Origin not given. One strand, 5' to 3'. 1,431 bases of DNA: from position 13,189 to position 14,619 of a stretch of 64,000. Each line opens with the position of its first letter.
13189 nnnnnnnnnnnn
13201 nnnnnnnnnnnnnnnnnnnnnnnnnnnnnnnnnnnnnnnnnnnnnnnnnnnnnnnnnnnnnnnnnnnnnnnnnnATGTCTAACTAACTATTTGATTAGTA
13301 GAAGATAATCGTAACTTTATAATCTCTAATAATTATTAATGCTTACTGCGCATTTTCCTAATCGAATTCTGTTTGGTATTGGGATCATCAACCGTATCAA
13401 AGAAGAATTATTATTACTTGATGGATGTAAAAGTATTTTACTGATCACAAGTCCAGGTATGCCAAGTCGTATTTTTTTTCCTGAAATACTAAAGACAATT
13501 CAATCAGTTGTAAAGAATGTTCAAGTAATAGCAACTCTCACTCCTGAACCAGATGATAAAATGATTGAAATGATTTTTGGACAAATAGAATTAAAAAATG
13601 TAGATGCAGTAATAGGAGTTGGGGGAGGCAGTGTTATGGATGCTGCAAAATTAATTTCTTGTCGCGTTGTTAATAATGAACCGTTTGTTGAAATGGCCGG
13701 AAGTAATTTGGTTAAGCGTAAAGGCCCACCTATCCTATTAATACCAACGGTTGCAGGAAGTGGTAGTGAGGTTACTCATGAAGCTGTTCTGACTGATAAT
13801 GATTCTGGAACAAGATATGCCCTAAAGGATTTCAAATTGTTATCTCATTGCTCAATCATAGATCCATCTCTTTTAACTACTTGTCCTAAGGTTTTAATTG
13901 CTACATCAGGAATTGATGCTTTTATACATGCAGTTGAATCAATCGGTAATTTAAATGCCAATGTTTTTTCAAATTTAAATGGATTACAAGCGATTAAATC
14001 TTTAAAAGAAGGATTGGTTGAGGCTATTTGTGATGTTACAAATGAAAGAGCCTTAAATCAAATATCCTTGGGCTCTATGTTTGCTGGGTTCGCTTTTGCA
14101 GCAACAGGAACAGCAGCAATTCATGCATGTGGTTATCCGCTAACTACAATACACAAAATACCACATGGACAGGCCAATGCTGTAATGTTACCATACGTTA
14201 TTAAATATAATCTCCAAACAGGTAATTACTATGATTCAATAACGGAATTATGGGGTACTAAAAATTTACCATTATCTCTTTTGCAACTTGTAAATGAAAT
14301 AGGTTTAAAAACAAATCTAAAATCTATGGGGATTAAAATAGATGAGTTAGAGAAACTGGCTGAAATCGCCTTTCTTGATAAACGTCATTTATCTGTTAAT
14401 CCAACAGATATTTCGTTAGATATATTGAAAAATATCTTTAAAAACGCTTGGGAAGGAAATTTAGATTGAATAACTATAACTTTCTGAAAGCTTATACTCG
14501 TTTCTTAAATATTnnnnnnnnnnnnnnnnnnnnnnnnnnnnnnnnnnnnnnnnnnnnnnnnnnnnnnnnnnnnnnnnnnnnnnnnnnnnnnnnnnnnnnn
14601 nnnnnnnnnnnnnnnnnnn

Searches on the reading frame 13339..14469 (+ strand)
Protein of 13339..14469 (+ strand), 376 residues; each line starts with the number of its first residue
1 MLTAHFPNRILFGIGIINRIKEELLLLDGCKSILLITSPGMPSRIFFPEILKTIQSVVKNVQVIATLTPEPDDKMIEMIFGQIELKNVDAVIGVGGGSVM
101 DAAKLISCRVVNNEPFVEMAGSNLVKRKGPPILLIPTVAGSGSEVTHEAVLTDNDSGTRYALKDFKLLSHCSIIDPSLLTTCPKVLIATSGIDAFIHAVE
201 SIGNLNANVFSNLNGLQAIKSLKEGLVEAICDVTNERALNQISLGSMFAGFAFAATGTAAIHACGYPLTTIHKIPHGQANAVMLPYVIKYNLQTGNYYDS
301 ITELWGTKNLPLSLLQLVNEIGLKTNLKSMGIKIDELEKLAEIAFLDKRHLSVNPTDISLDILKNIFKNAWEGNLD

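Call 8: search_protein_families(library=ncbifam, proteins=[window:13339-14469:+], max_evalue=0.001)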
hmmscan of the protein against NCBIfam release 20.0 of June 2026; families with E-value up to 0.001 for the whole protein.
window:13339-14469:+ (376 aa): 18 families
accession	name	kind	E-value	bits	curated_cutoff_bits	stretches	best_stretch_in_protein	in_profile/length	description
NF041833.1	Fe_ADH_ErcA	equivalog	1.4e-58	198.9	550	1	10-370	11-381/382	alcohol dehydrogenase-like regulatory protein ErcA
NF010378.0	PRK13805.1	equivalog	8.7e-55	186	951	1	3-294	458-760/872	bifunctional acetaldehyde-CoA/alcohol dehydrogenase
TIGR02638.1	lactal_redase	equivalog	1.9e-51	175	523.15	1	10-367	10-379/379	lactaldehyde reductase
NF053866.1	CholDhdGbsBBac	equivalog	2.2e-51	174.7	550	1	4-371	12-391/392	choline dehydrogenase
TIGR03405.1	Phn_Fe-ADH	equivalog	2.7e-51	174.5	423.7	1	5-349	2-348/355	iron-containing alcohol dehydrogenase PsrA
NF050025.1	SulfAcetaldRedSarD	equivalog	8.5e-51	173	700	1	8-368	9-382/385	sulfoacetaldehyde reductase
NF007911.0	PRK10624.1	equivalog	6.1e-48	163.7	537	1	11-371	12-382/382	lactaldehyde reductase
NF058672.1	4HyButDHCUPNE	equivalog_domain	4.4e-46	157.8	500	1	7-369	7-376/378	4-hydroxybutyrate dehydrogenase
NF011998.0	PRK15454.1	equivalog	1.3e-36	126.2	556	1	82-361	101-385/395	ethanolamine utilization ethanol dehydrogenase EutG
NF007363.0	PRK09860.1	equivalog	6.3e-32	111.1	581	1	64-293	65-294/383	L-threonine dehydrogenase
TIGR04266.1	NDMA_methanol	equivalog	1.5e-21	76.7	625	1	8-295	17-307/420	NDMA-dependent methanol dehydrogenase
NF011717.0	PRK15138.1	equivalog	1.3e-19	70.5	645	1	3-290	5-295/387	alcohol dehydrogenase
NF041822.1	daptide_DH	equivalog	5.6e-14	51.8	300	1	40-200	10-173/363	daptide-type RiPP biosynthesis dehydogenase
NF006941.0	PRK09423.1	subfamily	3.2e-11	42.7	336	1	4-359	5-344/367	glycerol dehydrogenase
NF002022.0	PRK00843.1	equivalog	4.5e-09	35.8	413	1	4-110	8-110/350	NAD(P)-dependent glycerol-1-phosphate dehydrogenase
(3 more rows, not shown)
